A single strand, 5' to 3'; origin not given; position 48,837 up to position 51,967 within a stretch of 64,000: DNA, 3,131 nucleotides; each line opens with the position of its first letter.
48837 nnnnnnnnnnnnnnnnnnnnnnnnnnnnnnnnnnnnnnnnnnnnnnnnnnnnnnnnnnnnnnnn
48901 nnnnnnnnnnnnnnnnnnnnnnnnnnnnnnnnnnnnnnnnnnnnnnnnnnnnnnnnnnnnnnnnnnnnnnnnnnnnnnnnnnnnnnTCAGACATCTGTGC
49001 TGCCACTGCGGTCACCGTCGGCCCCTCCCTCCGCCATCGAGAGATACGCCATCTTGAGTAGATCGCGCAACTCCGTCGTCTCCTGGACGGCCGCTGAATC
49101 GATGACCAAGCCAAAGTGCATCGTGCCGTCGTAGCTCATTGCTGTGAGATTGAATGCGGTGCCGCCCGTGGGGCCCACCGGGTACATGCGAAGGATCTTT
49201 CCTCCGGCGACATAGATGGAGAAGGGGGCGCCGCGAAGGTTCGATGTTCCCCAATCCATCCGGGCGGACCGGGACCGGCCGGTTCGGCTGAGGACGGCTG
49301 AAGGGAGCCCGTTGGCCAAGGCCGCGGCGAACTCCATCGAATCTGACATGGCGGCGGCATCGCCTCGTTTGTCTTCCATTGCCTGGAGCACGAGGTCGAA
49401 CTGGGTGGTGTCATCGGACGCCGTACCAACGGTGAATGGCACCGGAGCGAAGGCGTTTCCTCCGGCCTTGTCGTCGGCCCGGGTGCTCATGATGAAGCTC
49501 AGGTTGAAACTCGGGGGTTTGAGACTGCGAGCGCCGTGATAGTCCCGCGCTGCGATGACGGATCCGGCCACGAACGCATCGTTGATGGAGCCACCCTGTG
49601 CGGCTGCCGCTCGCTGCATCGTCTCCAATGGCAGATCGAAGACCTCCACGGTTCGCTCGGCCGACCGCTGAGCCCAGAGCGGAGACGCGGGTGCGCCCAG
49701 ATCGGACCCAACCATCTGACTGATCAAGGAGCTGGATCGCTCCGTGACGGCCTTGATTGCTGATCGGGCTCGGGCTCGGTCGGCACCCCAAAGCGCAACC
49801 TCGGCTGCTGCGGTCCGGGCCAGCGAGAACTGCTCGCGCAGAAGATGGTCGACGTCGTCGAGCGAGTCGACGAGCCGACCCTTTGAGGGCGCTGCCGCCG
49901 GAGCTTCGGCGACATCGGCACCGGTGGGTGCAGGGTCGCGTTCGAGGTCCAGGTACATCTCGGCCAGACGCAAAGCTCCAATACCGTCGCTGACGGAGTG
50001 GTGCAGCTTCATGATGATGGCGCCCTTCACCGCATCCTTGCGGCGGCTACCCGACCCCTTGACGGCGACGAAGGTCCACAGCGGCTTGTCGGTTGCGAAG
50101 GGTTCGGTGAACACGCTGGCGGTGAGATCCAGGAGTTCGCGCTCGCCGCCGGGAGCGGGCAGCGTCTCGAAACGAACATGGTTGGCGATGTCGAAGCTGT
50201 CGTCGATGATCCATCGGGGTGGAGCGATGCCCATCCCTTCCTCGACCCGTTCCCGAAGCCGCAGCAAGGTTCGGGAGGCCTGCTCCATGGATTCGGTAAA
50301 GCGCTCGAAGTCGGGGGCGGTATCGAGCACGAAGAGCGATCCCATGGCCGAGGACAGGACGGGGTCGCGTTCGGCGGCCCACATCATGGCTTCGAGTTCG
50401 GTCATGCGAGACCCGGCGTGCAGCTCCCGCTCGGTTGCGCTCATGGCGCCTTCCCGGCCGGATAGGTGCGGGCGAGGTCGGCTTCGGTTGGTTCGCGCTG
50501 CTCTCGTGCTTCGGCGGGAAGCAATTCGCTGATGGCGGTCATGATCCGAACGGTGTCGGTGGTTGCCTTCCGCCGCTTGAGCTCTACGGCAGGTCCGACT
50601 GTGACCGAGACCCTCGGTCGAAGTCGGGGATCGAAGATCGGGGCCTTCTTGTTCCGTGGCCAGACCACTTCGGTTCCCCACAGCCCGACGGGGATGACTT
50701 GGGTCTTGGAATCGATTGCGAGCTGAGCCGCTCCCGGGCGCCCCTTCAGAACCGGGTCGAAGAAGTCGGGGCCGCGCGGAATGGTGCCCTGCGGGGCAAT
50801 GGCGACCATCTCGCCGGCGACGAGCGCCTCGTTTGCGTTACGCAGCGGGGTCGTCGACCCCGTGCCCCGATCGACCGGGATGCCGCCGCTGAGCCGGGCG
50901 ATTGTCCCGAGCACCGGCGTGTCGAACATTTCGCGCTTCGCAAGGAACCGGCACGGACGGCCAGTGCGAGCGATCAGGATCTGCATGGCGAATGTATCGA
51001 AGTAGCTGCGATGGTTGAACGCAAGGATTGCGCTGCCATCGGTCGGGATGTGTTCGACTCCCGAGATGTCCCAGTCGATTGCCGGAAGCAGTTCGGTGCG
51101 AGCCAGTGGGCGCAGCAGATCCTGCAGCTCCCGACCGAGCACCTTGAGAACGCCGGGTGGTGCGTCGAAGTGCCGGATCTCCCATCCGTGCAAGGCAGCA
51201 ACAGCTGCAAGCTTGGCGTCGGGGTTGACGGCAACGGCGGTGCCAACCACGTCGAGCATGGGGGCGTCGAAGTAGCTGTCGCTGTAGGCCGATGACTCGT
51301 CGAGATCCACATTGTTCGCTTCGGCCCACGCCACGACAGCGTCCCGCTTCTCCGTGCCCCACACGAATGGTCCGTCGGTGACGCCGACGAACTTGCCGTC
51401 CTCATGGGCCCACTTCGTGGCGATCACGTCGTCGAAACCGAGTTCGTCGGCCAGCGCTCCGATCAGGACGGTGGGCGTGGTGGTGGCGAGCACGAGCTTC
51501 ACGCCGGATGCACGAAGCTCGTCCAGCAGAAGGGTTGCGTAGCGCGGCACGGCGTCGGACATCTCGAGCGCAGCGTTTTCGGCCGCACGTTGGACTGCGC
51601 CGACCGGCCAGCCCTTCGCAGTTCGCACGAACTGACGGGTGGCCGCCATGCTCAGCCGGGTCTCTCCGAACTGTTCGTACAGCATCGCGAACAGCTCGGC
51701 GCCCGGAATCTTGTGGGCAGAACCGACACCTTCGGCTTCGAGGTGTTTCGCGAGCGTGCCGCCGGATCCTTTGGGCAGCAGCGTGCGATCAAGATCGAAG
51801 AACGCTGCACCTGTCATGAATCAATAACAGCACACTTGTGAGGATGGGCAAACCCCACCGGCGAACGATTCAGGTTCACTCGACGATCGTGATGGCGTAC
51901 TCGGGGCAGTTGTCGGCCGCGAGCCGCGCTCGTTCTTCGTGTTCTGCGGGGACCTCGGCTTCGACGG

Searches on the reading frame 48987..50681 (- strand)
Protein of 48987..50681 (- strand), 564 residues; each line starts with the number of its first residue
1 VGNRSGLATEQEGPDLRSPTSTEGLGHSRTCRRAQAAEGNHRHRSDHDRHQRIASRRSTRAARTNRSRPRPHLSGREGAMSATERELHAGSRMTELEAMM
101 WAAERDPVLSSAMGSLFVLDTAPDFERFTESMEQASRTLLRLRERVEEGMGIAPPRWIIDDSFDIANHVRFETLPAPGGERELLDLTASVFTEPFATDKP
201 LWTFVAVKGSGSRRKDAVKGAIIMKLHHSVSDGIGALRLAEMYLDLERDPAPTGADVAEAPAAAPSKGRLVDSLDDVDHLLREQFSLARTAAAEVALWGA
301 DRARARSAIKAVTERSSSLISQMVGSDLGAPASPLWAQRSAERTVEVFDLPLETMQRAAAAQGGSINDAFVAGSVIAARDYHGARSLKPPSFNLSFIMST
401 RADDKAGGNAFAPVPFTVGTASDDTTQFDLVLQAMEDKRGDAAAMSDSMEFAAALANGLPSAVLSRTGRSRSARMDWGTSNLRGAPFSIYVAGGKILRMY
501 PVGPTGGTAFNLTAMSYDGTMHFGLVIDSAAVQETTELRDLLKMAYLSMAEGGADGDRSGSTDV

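Call 74: search_protein_families(library=pfam, proteins=[window:48987-50681:-], max_evalue=0.001)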
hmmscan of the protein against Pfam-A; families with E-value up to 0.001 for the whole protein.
window:48987-50681:- (564 aa): 2 families
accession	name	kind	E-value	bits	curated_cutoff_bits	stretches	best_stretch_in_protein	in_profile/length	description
PF03007.21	WS_DGAT_cat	-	3e-36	126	23.6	1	94-369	2-262/263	Wax ester synthase/diacylglycerol acyltransferase catalytic domain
PF06974.18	WS_DGAT_C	-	2.6e-13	50.7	20.7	1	408-546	2-141/145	WS/DGAT C-terminal domain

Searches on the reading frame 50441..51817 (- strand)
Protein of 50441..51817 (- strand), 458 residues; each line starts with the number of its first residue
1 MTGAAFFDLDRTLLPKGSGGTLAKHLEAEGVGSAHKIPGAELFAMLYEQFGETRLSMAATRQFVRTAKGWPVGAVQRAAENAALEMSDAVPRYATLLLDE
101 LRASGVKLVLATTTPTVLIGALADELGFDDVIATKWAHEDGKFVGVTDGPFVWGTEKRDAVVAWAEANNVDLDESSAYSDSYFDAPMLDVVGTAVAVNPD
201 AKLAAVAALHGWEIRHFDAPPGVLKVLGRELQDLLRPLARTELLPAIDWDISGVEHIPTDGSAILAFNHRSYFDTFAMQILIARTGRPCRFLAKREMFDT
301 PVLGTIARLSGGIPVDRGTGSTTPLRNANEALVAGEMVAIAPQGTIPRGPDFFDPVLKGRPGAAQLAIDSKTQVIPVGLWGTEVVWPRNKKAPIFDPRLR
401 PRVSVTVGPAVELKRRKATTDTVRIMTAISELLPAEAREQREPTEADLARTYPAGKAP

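Call 74: search_protein_families(library=pfam, proteins=[window:50441-51817:-], max_evalue=0.001)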
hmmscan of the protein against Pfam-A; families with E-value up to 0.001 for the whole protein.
window:50441-51817:- (458 aa): 4 families
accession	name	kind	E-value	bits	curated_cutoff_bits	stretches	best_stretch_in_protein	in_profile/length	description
PF12710.13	HAD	-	2e-24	87.5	27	1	5-188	1-188/189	haloacid dehalogenase-like hydrolase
PF01553.26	Acyltransferase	-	2.2e-24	86.2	23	1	251-379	4-131/132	Acyltransferase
PF00702.32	Hydrolase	-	1.8e-05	25.6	26.4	1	4-188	3-187/191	haloacid dehalogenase-like hydrolase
PF08282.18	Hydrolase_3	-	9.2e-05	22.7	20.9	0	154-198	185-229/255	haloacid dehalogenase-like hydrolase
